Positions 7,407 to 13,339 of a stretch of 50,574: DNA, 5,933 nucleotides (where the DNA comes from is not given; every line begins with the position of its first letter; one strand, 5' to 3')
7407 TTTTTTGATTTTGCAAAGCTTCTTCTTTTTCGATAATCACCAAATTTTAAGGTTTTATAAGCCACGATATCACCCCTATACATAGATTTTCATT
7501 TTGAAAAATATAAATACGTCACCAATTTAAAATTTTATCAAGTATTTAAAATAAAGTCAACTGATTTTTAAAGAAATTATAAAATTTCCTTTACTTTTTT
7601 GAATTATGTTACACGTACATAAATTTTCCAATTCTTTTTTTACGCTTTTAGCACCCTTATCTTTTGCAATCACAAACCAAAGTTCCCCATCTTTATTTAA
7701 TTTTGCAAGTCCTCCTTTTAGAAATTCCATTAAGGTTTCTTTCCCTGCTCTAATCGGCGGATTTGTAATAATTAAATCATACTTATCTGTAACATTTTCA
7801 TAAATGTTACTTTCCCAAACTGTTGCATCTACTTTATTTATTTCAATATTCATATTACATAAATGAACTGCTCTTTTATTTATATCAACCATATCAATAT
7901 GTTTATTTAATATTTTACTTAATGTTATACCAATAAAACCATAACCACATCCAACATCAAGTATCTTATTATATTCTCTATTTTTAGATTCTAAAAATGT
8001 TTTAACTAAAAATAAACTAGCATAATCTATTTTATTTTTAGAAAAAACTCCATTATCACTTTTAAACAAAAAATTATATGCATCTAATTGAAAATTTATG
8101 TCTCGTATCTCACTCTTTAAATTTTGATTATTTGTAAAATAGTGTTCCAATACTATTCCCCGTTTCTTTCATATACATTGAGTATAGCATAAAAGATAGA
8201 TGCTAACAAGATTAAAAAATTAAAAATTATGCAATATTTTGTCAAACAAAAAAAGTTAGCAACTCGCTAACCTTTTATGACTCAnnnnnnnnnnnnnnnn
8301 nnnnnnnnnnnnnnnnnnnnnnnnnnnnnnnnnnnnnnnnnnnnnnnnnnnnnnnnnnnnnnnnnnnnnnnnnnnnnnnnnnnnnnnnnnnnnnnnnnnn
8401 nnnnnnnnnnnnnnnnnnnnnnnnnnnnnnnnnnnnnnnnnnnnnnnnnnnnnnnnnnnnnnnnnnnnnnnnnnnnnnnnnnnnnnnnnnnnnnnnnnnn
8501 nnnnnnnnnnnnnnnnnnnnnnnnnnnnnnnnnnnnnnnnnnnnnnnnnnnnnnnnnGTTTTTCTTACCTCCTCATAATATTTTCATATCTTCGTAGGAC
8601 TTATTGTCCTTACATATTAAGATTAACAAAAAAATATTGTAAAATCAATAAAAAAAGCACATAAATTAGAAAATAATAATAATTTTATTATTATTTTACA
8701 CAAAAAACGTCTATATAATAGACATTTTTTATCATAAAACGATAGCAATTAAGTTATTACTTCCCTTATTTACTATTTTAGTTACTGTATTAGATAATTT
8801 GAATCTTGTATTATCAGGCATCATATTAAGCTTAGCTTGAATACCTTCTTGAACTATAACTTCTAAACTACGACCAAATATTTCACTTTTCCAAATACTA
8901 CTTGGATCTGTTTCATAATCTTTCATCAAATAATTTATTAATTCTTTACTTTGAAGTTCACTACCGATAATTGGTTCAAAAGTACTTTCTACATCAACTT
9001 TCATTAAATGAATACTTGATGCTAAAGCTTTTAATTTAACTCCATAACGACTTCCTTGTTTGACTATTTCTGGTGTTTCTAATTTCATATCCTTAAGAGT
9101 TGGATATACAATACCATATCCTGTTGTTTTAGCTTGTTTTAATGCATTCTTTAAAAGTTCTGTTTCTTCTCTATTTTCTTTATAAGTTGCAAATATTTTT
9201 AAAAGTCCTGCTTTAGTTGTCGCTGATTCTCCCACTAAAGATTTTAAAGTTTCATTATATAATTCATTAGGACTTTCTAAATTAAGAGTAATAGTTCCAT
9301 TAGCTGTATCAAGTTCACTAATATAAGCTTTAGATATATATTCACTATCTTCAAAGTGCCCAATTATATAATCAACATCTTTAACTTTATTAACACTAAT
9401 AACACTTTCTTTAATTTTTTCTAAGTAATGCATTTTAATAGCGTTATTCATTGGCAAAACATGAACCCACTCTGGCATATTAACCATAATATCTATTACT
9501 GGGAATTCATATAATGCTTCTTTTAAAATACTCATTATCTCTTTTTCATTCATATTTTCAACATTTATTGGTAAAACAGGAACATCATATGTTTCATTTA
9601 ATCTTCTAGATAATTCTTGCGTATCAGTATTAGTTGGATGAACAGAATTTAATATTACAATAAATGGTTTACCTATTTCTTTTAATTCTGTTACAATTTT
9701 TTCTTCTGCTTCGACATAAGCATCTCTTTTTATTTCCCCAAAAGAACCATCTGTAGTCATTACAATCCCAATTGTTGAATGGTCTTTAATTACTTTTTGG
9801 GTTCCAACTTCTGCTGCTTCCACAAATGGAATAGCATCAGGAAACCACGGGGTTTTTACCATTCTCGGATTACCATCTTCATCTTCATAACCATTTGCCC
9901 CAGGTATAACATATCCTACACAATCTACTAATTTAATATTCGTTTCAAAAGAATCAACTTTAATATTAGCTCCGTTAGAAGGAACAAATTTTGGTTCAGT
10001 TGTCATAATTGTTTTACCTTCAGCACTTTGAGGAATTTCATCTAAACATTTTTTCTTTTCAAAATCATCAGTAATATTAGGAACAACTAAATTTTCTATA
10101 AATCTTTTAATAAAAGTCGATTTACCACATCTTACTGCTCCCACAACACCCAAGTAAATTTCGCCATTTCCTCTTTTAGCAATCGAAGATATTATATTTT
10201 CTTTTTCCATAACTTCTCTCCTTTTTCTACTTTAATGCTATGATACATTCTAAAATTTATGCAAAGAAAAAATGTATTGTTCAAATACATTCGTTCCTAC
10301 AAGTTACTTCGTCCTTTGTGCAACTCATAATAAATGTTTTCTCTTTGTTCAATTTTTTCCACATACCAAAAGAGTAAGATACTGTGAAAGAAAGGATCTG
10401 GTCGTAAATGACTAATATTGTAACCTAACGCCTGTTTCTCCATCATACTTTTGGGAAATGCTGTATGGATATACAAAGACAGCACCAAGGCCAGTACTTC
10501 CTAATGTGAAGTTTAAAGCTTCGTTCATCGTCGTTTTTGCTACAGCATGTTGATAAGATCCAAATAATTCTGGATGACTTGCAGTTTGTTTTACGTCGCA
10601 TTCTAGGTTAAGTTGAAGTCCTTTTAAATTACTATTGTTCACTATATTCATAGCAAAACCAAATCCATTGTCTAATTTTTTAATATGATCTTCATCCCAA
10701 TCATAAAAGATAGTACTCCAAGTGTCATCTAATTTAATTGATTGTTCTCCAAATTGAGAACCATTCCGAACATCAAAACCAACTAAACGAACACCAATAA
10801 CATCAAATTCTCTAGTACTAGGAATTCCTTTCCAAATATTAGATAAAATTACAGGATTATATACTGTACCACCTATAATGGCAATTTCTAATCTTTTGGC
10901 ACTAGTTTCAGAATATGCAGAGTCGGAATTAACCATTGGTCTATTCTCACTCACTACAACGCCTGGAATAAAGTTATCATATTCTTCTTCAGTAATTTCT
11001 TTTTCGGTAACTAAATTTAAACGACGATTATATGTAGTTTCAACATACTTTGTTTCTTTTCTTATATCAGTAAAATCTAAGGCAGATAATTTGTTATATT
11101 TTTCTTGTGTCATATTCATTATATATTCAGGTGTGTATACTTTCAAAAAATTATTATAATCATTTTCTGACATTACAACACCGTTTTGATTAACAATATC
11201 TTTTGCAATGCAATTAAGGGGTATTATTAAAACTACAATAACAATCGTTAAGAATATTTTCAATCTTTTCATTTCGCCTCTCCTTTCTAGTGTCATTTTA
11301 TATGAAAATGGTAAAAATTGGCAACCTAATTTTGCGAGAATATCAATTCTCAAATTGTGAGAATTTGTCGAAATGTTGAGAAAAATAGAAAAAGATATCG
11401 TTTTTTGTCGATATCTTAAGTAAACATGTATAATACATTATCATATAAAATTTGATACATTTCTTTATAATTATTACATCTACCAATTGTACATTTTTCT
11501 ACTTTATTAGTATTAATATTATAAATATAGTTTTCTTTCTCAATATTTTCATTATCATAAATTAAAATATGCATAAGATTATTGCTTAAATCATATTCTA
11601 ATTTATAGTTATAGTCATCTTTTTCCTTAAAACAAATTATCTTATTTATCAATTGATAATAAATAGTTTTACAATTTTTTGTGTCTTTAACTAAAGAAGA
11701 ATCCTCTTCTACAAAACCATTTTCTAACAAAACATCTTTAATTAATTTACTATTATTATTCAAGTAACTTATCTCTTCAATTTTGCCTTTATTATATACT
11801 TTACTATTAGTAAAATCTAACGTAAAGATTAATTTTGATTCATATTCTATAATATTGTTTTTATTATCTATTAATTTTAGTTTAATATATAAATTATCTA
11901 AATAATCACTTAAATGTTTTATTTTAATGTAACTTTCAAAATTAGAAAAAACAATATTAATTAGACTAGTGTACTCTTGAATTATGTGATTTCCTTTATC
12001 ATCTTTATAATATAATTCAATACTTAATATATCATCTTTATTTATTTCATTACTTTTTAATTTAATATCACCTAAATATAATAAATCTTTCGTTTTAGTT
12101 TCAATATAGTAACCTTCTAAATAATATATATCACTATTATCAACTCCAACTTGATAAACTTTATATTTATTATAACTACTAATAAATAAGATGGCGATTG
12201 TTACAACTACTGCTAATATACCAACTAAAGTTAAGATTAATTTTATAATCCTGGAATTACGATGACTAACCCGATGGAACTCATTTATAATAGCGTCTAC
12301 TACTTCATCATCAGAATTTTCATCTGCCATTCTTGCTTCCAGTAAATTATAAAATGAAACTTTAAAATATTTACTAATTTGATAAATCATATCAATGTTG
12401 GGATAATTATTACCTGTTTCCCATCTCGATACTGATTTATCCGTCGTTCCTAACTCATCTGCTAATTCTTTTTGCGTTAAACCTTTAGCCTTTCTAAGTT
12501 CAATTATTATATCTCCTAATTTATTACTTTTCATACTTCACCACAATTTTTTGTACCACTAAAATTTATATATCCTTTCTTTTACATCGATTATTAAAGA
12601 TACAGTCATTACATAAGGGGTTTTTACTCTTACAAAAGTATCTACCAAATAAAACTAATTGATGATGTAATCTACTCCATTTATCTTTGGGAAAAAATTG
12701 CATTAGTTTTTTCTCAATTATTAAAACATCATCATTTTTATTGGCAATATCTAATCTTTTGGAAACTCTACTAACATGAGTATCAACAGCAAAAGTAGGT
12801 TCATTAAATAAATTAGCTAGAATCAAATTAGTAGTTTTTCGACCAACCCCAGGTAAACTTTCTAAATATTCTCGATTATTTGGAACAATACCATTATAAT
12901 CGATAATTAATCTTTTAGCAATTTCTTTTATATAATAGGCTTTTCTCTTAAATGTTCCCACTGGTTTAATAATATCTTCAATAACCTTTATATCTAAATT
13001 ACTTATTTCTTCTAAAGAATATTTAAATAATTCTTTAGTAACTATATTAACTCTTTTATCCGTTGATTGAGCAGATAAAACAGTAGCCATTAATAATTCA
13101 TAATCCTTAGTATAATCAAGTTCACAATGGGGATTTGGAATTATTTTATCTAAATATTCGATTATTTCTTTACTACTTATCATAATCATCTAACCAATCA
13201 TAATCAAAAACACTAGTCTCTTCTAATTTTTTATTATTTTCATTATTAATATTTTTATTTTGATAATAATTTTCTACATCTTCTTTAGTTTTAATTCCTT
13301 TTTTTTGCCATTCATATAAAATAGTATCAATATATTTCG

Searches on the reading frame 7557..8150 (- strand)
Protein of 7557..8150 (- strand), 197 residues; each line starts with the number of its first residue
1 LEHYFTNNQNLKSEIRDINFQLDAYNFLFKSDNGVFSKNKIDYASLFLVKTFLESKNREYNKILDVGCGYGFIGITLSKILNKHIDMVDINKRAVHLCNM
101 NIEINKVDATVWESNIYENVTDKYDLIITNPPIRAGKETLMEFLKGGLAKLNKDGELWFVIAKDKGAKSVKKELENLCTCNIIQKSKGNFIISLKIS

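Call 61: search_protein_families(library=ncbifam, proteins=[window:7557-8150:-], max_evalue=0.00001)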
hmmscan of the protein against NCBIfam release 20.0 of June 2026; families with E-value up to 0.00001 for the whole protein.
window:7557-8150:- (197 aa): 17 families
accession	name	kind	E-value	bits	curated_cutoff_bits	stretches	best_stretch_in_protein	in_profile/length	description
NF007023.0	PRK09489.1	equivalog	7.4e-23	81.2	295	1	28-160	168-302/342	16S rRNA (guanine(1207)-N(2))-methyltransferase RsmC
NF011529.0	PRK14968.1-3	equivalog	4.8e-19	68.6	162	1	47-133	25-108/198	putative methyltransferase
TIGR03534.1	RF_mod_PrmC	equivalog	5e-17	62.2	199.1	1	48-132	76-165/253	peptide chain release factor N(5)-glutamine methyltransferase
TIGR00536.1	hemK_fam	subfamily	3.6e-16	59.1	115.5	1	57-132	112-191/286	HemK family protein methyltransferase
TIGR03533.1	L3_gln_methyl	equivalog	2.7e-14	53.2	229.7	1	56-133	118-199/284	50S ribosomal protein L3 N(5)-glutamine methyltransferase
TIGR00537.1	hemK_rel_arch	hypoth_equivalog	4.6e-14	52.5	87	1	46-134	9-93/179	HemK2/MTQ2 family protein methyltransferase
NF001786.0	PRK00517.2-4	equivalog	4.4e-12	45.7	327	1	51-185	135-264/277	50S ribosomal protein L11 methyltransferase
NF001785.0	PRK00517.2-2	equivalog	3.1e-10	39.7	188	1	52-178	138-262/282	50S ribosomal protein L11 methyltransferase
NF011530.0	PRK14968.1-4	equivalog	1.6e-08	34.1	243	1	54-132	34-108/202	putative methyltransferase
TIGR00406.1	prmA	equivalog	3.1e-08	33.4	183.15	1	53-130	153-232/288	50S ribosomal protein L11 methyltransferase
NF011577.0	PRK15001.1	equivalog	5.4e-08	32.1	468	1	8-133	180-308/378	23S rRNA (guanine(1835)-N(2))-methyltransferase RlmG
NF047853.1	tRm6a37MtseTrmN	equivalog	1.9e-07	31.1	350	1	59-133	43-124/244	tRNA(1)(Val) (adenine(37)-N(6))-methyltransferase TrmN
TIGR02072.1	BioC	equivalog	5.4e-07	29.7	184.95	1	48-132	23-106/244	malonyl-ACP O-methyltransferase BioC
TIGR00138.1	rsmG_gidB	equivalog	7.8e-07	28.9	99.5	1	45-130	34-118/183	16S rRNA (guanine(527)-N(7))-methyltransferase RsmG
TIGR01983.1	UbiG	equivalog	9.4e-07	28.4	102.95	1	54-159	44-151/228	bifunctional 2-polyprenyl-6-hydroxyphenol methylase/3-demethylubiquinol 3-O-methyltransferase UbiG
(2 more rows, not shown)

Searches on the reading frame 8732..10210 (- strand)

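Call 61: search_protein_families(library=ncbifam, proteins=[window:8732-10210:-], max_evalue=0.00001)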
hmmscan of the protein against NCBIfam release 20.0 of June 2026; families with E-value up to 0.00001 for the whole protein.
window:8732-10210:- (492 aa): 1 family
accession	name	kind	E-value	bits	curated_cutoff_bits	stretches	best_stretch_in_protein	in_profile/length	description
TIGR02836.1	spore_IV_A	equivalog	3.3e-191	636.5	459.9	1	1-492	1-492/492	stage IV sporulation protein A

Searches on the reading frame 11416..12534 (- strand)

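Call 61: search_protein_families(library=ncbifam, proteins=[window:11416-12534:-], max_evalue=0.00001)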
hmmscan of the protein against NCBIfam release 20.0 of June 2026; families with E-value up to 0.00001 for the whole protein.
window:11416-12534:- (372 aa): 8 families
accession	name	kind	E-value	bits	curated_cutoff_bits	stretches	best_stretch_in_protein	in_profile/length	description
NF041951.1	phage_RstR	subfamily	2.8e-15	56.5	80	1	6-101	3-96/108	RstR family transcriptional repressor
NF047948.1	male_kill_WMK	equivalog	1.1e-11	44.8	300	1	4-95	161-251/300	WO male-killing family protein Wmk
TIGR03070.1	couple_hipB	subfamily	6.8e-10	38.7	71.65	1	5-55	2-52/58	type II toxin-antitoxin system Y4mF family antitoxin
NF052239.1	antitox_spr1629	equivalog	2.3e-08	33.5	335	1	7-69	4-66/377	spr1629 family repressor/antitoxin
NF007257.0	PRK09706.1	subfamily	3.2e-07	30.2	101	1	1-65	1-65/135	transcriptional repressor DicA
TIGR03830.1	CxxCG_CxxCG_HTH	subfamily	3.2e-07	30.2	61.8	1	8-47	68-107/127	type II TA system antitoxin MqsA family protein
NF041575.1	antitoxPezA_Strep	equivalog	1.2e-06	28.6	290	1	6-65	2-61/158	type II toxin-antitoxin system antitoxin PezA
TIGR00270.2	TIGR00270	equivalog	2.9e-06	27.2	110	1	8-72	78-143/159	multiprotein bridging factor aMBF1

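Call 70: search_protein_families(library=pfam, proteins=[window:11416-12534:-], max_evalue=0.01)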
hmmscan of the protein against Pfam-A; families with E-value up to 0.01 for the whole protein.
window:11416-12534:- (372 aa): 8 families
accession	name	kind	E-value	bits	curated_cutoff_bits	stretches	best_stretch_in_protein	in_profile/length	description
PF01381.28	HTH_3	-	1.9e-14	53.9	23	1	10-61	1-52/55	Helix-turn-helix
PF12844.13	HTH_19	-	3.1e-10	40.2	30.2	1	12-64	6-58/64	Helix-turn-helix domain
PF13560.12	HTH_31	-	3.2e-06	27.8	27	1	12-50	8-47/64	Helix-turn-helix domain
PF13443.12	HTH_26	-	0.00019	22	22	1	12-66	4-59/63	Cro/C1-type HTH DNA-binding domain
PF04545.22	Sigma70_r4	-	0.003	17.5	24.1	1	10-39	12-41/50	Sigma-70, region 4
PF07022.19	Phage_CI_repr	-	0.0041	17.9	22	1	12-62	5-55/65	Bacteriophage CI repressor helix-turn-helix domain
PF08281.18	Sigma70_r4_2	-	0.0041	17.2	25.7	1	10-37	18-45/54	Sigma-70, region 4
PF13412.12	HTH_24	-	0.0052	16.8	21.9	0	8-37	7-36/48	Winged helix-turn-helix DNA-binding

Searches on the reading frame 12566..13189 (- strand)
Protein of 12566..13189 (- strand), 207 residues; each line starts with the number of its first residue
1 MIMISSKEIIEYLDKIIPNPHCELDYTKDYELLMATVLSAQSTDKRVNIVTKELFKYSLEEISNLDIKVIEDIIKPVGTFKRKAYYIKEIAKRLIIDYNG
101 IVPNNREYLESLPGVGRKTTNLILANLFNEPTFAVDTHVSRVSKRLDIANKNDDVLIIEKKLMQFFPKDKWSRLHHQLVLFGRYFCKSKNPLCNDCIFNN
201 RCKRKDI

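Call 61: search_protein_families(library=ncbifam, proteins=[window:12566-13189:-], max_evalue=0.00001)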
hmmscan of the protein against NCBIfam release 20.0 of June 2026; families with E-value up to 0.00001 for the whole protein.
window:12566-13189:- (207 aa): 7 families
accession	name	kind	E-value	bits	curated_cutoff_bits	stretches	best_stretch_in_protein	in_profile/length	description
TIGR01083.1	nth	equivalog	4.4e-66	222.2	211.7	1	7-193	5-192/192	endonuclease III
NF007978.0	PRK10702.1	equivalog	2e-42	145.2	405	1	8-206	8-207/211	endonuclease III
NF053634.1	MonDNAglycDR2438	equivalog_domain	4.9e-17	62.2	400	1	35-203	26-205/219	monofunctional DNA glycosylase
TIGR01084.1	mutY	equivalog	1.1e-15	57.9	286.5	1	84-204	84-208/277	A/G-specific adenine glycosylase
NF010488.0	PRK13910.1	equivalog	6.6e-10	38.8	471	1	59-205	26-170/290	adenine-specific DNA glycosylase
NF008132.0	PRK10880.1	equivalog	1.6e-07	30.7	427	1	45-203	46-210/351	A/G-specific adenine glycosylase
NF010494.0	PRK13913.1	equivalog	5.6e-07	29.7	192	1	45-149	58-165/220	3-methyladenine DNA glycosylase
